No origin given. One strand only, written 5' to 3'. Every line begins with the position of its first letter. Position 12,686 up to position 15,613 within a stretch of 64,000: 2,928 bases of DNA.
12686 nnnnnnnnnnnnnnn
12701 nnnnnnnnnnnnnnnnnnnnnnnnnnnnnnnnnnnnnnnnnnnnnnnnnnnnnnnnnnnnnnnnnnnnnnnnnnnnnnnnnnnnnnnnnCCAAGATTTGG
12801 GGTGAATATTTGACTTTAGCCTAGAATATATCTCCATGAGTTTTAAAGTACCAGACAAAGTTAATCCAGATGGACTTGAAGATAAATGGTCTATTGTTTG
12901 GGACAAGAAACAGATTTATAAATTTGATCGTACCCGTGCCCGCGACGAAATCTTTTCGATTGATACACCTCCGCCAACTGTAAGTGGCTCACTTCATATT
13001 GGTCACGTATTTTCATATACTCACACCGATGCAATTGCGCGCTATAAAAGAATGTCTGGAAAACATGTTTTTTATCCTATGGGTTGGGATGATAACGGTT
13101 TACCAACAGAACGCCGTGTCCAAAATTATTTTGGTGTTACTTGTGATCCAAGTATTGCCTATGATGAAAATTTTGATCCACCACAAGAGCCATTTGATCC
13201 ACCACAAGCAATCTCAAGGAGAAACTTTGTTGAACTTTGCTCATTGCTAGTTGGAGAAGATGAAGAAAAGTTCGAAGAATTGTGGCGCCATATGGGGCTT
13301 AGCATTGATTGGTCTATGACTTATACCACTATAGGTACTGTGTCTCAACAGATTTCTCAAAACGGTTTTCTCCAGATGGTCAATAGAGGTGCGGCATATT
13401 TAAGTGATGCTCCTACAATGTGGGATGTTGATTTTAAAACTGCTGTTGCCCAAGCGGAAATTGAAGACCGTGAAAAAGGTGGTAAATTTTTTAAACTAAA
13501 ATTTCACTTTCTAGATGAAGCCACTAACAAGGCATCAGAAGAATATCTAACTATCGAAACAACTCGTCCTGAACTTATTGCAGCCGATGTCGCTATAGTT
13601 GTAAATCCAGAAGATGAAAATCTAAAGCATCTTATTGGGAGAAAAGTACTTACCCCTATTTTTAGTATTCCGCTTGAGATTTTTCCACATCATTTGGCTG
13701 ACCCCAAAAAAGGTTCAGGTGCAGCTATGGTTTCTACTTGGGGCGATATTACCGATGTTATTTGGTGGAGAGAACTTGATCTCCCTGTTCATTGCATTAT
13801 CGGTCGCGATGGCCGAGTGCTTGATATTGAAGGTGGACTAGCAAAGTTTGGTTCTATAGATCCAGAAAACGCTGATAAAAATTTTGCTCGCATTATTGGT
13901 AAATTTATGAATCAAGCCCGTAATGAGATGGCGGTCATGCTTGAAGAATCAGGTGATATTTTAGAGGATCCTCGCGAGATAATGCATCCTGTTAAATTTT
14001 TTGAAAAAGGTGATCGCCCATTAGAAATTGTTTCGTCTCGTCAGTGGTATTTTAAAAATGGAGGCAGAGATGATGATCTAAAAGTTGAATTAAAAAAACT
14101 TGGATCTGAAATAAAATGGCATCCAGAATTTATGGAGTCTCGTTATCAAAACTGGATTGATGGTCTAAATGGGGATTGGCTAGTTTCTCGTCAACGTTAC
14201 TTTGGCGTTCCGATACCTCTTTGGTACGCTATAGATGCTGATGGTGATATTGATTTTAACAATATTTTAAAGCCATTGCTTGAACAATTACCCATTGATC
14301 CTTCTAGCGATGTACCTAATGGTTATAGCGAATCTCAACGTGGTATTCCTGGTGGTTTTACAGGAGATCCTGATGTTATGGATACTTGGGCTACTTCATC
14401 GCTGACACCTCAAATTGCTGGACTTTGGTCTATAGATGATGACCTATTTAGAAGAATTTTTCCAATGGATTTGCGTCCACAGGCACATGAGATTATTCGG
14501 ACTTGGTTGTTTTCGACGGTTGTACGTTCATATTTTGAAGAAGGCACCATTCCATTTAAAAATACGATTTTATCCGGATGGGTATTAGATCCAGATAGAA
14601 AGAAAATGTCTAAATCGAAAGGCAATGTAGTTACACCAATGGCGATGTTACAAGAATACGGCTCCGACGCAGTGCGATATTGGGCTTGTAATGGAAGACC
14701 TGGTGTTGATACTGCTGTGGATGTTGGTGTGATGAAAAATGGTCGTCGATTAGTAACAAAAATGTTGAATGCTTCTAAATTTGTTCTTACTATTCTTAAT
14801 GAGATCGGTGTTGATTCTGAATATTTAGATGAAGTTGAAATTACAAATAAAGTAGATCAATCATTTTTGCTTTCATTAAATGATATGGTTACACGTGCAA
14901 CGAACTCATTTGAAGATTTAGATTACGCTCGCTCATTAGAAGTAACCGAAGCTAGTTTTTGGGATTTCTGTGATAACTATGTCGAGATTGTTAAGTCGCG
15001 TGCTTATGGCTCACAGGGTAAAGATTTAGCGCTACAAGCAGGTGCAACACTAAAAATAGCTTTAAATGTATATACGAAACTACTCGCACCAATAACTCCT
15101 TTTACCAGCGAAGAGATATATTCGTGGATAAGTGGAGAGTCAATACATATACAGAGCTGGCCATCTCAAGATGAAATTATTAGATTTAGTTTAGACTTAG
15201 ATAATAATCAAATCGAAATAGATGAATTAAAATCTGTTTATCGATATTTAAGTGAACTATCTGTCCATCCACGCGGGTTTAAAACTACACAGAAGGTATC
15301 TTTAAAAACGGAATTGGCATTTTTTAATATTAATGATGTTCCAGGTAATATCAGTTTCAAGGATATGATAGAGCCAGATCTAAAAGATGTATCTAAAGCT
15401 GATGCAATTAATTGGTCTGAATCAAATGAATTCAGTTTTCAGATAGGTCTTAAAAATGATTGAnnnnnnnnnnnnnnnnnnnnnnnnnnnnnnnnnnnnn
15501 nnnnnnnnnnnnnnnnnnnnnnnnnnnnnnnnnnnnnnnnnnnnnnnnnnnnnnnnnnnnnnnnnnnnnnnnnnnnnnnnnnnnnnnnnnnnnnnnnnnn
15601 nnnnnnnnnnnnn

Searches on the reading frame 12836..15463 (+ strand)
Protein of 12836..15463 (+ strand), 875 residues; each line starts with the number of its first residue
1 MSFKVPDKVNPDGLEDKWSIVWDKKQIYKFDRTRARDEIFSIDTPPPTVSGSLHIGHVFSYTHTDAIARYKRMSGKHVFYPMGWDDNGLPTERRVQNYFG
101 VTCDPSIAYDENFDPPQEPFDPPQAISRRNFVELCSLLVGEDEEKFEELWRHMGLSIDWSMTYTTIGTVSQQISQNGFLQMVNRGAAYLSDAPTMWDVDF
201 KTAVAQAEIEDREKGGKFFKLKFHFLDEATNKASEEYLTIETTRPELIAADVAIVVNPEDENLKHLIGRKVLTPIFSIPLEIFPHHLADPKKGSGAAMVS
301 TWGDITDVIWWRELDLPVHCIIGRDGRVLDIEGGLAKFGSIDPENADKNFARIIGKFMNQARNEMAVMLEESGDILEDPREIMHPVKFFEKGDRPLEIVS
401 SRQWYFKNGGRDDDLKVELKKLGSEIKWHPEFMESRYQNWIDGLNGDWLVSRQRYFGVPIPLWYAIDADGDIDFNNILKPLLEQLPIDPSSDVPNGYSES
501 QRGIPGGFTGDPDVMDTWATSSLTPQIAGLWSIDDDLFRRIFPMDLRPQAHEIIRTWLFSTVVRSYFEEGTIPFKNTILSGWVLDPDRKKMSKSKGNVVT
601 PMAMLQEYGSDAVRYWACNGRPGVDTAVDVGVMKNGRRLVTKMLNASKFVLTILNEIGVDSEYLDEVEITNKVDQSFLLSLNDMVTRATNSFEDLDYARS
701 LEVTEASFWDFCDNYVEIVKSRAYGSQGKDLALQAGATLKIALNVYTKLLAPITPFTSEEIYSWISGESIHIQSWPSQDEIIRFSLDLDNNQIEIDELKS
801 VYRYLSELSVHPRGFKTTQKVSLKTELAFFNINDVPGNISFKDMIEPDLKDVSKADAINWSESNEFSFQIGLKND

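Call 30: search_protein_families(library=pfam, proteins=[window:12836-15463:+], max_evalue=0.001)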
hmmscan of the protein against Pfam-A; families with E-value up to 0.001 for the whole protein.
window:12836-15463:+ (875 aa): 5 families
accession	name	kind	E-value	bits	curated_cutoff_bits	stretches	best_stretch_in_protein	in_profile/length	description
PF00133.28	tRNA-synt_1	-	9.4e-74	249.1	22.7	1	20-627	4-412/414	tRNA synthetases class I (I, L, M and V)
PF08264.19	Anticodon_1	-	2.5e-22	79.8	25.1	1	674-790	1-112/148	Anticodon-binding domain of tRNA ligase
PF09334.17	tRNA-synt_1g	-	7.5e-19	68.2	20.1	2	42-94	3-55/391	tRNA synthetases class I (M)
PF01921.24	tRNA-synt_1f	-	5.8e-06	25.9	27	1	582-632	274-324/360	tRNA synthetases class I (K)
PF01406.26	tRNA-synt_1e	-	2.1e-05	24.5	27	0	584-617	247-280/301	tRNA synthetases class I (C) catalytic domain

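Call 32: find_related_loci(query=window:12836-15460:+, collection=genome_contigs, flank=2000)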
Query window:12836-15460:+ (875 aa) in genome_contigs; peptide patterns used: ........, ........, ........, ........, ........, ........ (x = any residue, [..] = any of these).
600 stretches matched a pattern (row limit reached: there are more); 600 encode a relative of the query (tblastn E <= 1e-3); the best 80 are kept; 80 distinct loci.
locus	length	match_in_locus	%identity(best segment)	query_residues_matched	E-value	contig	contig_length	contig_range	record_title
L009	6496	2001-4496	55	3-859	0e+0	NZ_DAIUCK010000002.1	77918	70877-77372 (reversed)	MAG: Rhabdothermincola sp. isolate CTOTU10739 NODE_75_length_77918_cov_18.643990, whole genome shotgun sequence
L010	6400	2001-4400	56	4-832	0e+0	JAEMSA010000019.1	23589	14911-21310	MAG: Candidatus Nanopelagicales bacterium isolate SupBloom_Metag_030 Bloom_2_NODE_824_length_23589_cov_10.701836, whole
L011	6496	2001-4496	54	3-859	0e+0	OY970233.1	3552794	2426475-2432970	MAG: uncultured Actinomycetes bacterium isolate MFD01872.bin.c.1 genome assembly, chromosome: 1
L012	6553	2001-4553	53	4-872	0e+0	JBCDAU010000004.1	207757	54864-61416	MAG: Actinomycetota bacterium isolate P01_F01_bin.67 k141_1313946_length_207757_cov_45.0058, whole genome shotgun sequen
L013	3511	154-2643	54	4-871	0e+0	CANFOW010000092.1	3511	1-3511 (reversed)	MAG: Actinobacteria bacterium isolate Jr-14may18-117 genome assembly, contig: Jr-14may18-C42964, whole genome shotgun se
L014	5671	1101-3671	54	5-873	0e+0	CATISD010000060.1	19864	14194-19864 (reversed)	MAG: Acidimicrobiales bacterium AG-410-I20 isolate bin.605 MAG genome assembly, contig: k119_3907847, whole genome shotg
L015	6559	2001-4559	53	5-873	0e+0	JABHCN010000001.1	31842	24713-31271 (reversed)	MAG: Actinomycetota bacterium isolate SI037_bin109 k141_6067, whole genome shotgun sequence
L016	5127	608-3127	54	5-853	0e+0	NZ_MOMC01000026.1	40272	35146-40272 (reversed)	Pseudofrankia asymbiotica strain NRRL B-16386 contig_26, whole genome shotgun sequence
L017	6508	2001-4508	53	2-862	0e+0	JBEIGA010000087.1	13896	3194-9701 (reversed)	MAG: Acidimicrobiales bacterium isolate Sample-102-S76-bin-11 Sample_102_S76-bin_11-k141_473967, whole genome shotgun se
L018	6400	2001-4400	54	3-827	0e+0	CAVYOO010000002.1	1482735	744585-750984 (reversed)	MAG: uncultured Acidimicrobiia bacterium isolate MFD05684.bin.2.27 genome assembly, contig: contig_46871, whole genome s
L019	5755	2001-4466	55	5-858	0e+0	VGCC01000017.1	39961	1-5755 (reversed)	MAG: Actinomycetota bacterium isolate K_Offshore_80m_m2_226 K_Offshore_80m_m2_226_Ga0194132_10001974, whole genome shotg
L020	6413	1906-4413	53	4-865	0e+0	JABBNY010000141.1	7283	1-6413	MAG: Acidobacteria bacterium isolate G2_25 NODE_5233_length_7283_cov_5.00484, whole genome shotgun sequence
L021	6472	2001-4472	56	1-850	0e+0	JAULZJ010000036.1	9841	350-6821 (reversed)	MAG: Candidatus Nanopelagicales bacterium isolate P_NANO1 NODE_18957_length_9841_cov_2.738625, whole genome shotgun sequ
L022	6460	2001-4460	53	5-852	0e+0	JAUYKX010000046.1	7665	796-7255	MAG: Candidatus Nanopelagicales bacterium isolate C24_metabat.bin.22 C24_k141_722305, whole genome shotgun sequence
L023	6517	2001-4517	53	5-832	0e+0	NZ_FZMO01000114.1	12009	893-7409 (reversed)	Frankia canadensis isolate FRACA_ARgP5, whole genome shotgun sequence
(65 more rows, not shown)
